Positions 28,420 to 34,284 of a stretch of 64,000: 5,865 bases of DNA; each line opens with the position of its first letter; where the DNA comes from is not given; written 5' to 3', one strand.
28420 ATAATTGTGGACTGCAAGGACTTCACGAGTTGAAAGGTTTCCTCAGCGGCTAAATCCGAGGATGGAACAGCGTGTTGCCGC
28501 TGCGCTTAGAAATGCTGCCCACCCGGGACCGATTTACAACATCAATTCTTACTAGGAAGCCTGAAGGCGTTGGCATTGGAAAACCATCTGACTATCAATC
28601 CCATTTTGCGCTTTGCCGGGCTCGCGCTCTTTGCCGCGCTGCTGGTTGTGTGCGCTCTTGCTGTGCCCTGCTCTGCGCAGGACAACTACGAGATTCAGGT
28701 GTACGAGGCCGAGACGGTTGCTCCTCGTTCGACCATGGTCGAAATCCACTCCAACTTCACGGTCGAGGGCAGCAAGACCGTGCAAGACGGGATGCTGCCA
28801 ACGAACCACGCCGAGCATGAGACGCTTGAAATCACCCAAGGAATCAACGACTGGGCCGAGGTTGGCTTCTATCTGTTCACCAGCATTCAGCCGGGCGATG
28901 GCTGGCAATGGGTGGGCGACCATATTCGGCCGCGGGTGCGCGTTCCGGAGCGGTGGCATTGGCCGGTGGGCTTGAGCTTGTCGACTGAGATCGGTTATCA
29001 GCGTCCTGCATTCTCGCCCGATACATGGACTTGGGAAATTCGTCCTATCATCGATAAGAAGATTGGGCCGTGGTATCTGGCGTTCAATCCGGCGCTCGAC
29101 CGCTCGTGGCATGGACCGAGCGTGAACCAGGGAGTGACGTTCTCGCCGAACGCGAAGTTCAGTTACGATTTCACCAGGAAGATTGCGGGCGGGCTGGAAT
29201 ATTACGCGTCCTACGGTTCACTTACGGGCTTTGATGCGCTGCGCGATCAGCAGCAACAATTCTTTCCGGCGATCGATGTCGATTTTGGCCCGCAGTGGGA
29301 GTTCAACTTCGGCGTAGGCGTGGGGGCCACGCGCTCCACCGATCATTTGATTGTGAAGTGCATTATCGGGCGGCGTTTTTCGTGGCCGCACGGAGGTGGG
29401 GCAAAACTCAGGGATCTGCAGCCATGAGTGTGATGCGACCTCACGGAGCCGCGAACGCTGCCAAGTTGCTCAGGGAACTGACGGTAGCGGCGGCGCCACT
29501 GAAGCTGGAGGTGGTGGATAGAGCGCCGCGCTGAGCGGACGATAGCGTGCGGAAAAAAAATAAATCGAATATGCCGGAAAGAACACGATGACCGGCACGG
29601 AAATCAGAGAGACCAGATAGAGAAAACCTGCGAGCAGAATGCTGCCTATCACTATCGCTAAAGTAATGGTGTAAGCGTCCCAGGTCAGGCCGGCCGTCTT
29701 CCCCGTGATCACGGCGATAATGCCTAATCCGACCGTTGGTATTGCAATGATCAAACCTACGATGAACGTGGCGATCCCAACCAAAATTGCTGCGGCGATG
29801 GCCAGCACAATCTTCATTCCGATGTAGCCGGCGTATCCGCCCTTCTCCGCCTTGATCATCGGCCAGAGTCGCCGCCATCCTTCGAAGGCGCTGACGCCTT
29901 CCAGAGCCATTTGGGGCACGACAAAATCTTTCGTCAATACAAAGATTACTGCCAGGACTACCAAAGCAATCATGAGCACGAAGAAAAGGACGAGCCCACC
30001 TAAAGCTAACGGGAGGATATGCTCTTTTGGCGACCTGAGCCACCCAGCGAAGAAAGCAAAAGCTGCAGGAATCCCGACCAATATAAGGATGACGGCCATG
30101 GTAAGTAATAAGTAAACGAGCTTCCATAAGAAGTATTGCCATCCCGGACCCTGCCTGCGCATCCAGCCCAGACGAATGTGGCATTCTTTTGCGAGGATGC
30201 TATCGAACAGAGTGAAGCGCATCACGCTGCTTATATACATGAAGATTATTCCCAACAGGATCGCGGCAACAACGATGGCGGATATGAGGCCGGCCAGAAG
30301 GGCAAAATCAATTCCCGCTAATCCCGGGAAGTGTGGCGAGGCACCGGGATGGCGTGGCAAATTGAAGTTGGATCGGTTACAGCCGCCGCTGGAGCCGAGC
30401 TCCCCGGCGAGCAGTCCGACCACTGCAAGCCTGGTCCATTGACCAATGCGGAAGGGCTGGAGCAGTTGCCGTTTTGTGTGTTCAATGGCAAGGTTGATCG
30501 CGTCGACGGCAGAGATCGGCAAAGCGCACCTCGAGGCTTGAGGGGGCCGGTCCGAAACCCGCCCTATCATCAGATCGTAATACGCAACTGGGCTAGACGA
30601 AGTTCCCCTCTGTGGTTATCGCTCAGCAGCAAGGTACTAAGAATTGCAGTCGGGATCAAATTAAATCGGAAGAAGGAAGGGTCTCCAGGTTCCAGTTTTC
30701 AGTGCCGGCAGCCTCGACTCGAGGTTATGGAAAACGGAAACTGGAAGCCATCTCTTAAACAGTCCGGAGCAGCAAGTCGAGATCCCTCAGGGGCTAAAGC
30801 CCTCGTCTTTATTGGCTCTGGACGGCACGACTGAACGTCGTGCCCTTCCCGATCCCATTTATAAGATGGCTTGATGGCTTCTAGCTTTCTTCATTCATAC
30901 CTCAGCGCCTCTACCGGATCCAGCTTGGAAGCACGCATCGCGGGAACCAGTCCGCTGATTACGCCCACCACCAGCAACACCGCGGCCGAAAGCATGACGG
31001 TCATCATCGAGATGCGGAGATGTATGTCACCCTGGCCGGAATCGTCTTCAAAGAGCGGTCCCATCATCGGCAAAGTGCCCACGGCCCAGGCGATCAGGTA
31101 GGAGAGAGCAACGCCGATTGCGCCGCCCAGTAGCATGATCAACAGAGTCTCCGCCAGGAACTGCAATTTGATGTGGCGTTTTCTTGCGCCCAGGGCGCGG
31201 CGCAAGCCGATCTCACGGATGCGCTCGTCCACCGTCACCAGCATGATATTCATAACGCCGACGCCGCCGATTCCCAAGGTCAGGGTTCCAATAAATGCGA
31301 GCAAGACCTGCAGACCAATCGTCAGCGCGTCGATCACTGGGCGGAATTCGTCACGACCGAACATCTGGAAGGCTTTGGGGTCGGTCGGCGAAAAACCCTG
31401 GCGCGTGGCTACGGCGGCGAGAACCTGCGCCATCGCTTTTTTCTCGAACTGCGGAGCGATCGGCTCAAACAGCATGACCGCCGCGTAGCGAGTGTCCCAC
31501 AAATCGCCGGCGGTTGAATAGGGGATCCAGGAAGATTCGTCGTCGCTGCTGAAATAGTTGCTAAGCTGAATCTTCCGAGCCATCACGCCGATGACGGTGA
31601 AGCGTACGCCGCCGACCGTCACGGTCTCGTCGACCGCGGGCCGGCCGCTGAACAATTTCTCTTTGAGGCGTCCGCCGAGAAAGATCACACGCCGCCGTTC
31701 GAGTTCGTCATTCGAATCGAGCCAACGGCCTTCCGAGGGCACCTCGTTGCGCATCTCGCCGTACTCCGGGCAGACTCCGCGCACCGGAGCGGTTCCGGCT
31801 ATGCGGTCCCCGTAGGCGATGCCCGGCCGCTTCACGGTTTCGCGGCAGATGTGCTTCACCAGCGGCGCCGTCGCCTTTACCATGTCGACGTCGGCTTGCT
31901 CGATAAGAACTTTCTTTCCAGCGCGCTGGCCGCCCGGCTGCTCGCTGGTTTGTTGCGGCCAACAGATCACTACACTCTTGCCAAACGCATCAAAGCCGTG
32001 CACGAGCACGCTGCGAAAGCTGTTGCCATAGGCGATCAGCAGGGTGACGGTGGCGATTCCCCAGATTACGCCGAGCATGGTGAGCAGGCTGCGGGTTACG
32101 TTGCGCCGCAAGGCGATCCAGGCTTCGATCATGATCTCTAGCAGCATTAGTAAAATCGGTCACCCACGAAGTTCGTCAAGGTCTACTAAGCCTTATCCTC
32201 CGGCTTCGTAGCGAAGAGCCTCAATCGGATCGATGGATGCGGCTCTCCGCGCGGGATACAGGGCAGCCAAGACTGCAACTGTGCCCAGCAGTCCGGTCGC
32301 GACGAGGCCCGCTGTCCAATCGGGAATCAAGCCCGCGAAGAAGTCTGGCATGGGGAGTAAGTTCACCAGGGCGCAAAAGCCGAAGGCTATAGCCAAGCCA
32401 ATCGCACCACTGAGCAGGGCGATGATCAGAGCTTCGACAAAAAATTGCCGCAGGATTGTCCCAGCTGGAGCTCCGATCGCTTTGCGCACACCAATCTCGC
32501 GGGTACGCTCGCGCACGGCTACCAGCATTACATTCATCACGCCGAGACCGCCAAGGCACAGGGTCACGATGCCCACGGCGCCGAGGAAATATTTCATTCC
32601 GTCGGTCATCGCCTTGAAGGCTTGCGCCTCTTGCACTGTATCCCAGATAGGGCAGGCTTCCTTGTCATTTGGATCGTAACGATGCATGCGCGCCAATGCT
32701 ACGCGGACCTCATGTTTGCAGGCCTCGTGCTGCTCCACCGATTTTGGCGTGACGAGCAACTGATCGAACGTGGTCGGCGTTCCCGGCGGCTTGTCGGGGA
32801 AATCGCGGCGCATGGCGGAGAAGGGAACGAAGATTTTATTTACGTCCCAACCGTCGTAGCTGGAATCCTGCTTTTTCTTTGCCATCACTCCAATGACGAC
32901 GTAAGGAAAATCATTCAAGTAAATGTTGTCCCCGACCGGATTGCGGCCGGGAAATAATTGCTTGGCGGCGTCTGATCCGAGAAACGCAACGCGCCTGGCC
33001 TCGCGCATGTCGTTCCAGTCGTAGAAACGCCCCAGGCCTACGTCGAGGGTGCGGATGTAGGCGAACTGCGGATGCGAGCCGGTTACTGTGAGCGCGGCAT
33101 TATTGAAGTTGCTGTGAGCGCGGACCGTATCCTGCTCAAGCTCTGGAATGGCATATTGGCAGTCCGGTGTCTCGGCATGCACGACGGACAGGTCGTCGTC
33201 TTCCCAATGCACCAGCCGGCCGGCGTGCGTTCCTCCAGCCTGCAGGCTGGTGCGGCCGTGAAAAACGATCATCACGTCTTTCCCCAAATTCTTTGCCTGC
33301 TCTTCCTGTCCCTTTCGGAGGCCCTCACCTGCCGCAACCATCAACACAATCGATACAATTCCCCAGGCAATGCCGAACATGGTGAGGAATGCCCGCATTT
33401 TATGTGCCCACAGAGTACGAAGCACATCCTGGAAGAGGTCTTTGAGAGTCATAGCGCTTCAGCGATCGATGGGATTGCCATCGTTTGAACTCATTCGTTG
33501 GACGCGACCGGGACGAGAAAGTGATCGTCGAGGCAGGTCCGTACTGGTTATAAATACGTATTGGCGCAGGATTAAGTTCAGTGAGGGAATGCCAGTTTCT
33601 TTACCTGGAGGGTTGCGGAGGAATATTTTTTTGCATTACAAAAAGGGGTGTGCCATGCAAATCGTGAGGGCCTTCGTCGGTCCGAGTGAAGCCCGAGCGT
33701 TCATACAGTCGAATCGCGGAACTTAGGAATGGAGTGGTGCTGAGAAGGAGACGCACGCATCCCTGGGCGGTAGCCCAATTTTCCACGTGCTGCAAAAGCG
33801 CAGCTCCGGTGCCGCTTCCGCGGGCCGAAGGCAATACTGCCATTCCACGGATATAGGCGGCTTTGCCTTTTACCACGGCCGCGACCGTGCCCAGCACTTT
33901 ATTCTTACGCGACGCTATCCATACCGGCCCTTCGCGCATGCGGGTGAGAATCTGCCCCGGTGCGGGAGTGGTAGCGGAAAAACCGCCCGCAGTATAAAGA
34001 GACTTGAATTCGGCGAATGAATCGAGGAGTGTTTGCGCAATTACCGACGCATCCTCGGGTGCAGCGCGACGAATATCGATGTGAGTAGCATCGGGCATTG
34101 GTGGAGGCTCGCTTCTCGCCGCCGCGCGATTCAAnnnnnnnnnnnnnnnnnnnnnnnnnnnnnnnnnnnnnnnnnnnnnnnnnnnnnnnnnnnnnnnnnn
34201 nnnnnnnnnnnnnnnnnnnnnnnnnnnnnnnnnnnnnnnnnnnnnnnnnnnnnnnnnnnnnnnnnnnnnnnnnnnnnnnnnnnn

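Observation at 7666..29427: A ~22-kb TonB-receptor-centred lipid locus: possible PUL-like system for cutin/suberin-type hydroxy fatty acids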

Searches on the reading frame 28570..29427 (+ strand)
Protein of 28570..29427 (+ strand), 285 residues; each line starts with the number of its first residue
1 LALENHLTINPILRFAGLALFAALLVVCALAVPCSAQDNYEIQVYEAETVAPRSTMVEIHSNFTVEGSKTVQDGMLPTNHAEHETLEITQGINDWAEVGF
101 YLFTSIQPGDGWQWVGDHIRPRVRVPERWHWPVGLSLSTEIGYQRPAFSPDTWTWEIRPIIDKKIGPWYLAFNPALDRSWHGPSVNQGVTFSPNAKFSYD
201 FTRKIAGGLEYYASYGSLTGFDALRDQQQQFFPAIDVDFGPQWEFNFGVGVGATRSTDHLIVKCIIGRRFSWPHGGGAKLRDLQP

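Call 4: search_protein_families(library=pfam, proteins=[window:28570-29427:+])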
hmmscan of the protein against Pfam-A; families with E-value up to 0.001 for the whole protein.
window:28570-29427:+ (285 aa): 0 families

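Call 6: search_protein_families(library=ncbifam, proteins=[window:28570-29427:+], max_evalue=0.00001)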
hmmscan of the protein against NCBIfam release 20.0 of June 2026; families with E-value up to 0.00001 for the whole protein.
window:28570-29427:+ (285 aa): 0 families

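Call 27: search_protein_families(library=pfam, proteins=[window:28570-29427:+], max_evalue=1)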
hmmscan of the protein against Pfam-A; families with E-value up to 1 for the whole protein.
window:28570-29427:+ (285 aa): 1 family
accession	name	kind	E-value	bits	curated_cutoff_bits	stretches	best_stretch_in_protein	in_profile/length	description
PF09716.15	ETRAMP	-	0.059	13.8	29.1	1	18-51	7-28/81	Malarial early transcribed membrane protein (ETRAMP)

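Call 90: find_homologous_proteins(query=window:28570-29427:+, max_evalue=0.001)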
Query window:28570-29427:+ (285 aa): 7999 proteins with E <= 0.001 among 8000 candidates; the best 120 are listed.
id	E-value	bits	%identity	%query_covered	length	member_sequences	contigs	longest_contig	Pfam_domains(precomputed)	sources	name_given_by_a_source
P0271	3.1e-163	560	91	87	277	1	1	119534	-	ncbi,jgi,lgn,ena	jgi:hypothetical protein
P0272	5.3e-162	556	85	96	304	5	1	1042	-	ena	-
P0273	1.6e-160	551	84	98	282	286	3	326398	-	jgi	jgi:hypothetical protein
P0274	5.1e-160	550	88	93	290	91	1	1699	-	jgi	-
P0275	2.7e-159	547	83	96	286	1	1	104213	-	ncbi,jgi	jgi:hypothetical protein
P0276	4.9e-159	546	85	95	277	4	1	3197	-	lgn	-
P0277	5.0e-159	546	89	88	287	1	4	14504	-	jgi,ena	jgi:hypothetical protein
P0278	1.1e-158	545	85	94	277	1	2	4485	-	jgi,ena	-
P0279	1.1e-158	545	87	94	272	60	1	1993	-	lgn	-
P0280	2.4e-158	544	87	89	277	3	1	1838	-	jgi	jgi:hypothetical protein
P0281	2.6e-158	544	83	96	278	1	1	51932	-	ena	-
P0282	7.2e-158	543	87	88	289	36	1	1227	-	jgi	jgi:hypothetical protein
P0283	1.2e-157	542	84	95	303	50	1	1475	-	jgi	jgi:hypothetical protein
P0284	1.2e-157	542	83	96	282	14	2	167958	-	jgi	jgi:hypothetical protein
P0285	2.0e-157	541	85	94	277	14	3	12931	-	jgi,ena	jgi:hypothetical protein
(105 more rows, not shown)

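Call 94: find_encoding_contigs(protein=P0273, flank=7000, max_places=3)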
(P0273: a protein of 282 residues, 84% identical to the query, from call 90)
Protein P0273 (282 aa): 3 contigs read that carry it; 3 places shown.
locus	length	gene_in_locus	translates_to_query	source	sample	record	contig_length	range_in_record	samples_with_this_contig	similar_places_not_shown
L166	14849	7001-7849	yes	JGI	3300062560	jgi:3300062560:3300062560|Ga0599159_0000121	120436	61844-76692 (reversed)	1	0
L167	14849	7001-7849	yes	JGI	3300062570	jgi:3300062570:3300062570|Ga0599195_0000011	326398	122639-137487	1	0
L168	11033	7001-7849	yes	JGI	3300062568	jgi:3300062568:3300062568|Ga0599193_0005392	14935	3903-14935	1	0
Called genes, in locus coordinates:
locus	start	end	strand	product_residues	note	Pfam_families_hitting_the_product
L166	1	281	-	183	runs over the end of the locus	PF02620:YceD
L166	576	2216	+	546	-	PF13231:PMT_2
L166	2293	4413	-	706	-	PF00270:DEAD, PF04851:ResIII (faint), PF13307:Helicase_C_2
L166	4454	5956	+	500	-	PF00009:GTP_EFTU, PF01926:MMR_HSR1, PF02421:FeoB_N, PF04548:AIG1 (weak), PF00009:GTP_EFTU, PF01926:MMR_HSR1, PF02421:FeoB_N, PF14714:KH_dom-like, +5 more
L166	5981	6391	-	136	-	PF02472:ExbD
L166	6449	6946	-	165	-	PF02472:ExbD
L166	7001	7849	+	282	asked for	-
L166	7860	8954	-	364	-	PF24400:DUF7544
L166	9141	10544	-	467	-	PF01134:GIDA, PF01266:DAO (faint), PF13450:NAD_binding_8 (weak)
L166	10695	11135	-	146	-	PF14534:DUF4440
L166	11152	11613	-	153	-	PF14534:DUF4440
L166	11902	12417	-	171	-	-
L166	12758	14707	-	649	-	PF00009:GTP_EFTU, PF03144:GTP_EFTU_D2, PF25461:Beta-barrel_SelB, PF09106:WHD_2nd_SelB, PF09107:WHD_3rd_SelB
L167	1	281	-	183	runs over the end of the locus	PF02620:YceD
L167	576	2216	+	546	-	PF13231:PMT_2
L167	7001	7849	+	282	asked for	-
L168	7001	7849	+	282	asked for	-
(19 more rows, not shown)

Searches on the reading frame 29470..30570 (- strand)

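Call 9: search_protein_families(library=pfam, proteins=[window:29470-30570:-])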
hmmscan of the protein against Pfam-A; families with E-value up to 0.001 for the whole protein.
window:29470-30570:- (366 aa): 1 family
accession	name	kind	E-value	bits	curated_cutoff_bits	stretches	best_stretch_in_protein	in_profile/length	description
PF24400.1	DUF7544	-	4.7e-62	210.4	27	1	20-344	2-297/302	Family of unknown function (DUF7544)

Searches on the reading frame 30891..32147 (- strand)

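Call 9: search_protein_families(library=pfam, proteins=[window:30891-32147:-])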
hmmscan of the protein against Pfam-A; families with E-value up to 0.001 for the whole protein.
window:30891-32147:- (418 aa): 2 families
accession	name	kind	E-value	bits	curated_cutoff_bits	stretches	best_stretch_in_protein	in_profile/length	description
PF12704.14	MacB_PCD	-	8.4e-31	108.3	27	1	20-223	1-188/207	MacB-like periplasmic core domain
PF02687.27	FtsX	-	6.5e-22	78.3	25.5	1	285-411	2-120/120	FtsX-like permease C-terminal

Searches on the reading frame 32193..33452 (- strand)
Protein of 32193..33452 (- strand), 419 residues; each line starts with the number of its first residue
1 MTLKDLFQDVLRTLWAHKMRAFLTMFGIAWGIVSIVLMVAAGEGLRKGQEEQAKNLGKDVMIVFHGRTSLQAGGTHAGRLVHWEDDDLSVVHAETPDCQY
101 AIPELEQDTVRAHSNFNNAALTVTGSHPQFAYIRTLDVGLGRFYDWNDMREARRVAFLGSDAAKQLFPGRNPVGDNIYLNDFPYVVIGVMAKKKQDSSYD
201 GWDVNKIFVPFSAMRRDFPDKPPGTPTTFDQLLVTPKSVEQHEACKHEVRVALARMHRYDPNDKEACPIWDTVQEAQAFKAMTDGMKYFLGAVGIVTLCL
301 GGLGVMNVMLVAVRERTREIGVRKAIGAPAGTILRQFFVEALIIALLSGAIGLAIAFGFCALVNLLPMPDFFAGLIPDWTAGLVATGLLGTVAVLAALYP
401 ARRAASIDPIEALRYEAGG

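Call 9: search_protein_families(library=pfam, proteins=[window:32193-33452:-])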
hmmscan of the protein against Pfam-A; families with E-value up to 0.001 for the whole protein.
window:32193-33452:- (419 aa): 2 families
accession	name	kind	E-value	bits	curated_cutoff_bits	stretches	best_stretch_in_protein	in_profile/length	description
PF12704.14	MacB_PCD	-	1.1e-35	124.3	27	1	22-250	2-205/207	MacB-like periplasmic core domain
PF02687.27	FtsX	-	1.5e-18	67.4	25.5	1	293-409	3-120/120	FtsX-like permease C-terminal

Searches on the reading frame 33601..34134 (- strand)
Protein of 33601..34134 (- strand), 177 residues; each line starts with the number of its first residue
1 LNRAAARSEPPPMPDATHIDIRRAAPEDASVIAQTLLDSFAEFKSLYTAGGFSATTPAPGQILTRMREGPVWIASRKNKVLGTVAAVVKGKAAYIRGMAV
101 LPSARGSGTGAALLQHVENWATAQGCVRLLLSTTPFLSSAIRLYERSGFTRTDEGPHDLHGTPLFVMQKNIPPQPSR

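Call 9: search_protein_families(library=pfam, proteins=[window:33601-34134:-])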
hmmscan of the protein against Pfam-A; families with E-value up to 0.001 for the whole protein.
window:33601-34134:- (177 aa): 3 families
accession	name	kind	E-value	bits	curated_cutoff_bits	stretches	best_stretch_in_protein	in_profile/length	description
PF00583.31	Acetyltransf_1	-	4.7e-17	62.8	20.7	1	64-149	25-116/116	Acetyltransferase (GNAT) family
PF13508.13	Acetyltransf_7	-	2.3e-15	57.1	27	1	69-150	3-83/84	Acetyltransferase (GNAT) domain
PF13673.13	Acetyltransf_10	-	1.2e-08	35.4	23.6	1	67-169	29-126/128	Acetyltransferase (GNAT) domain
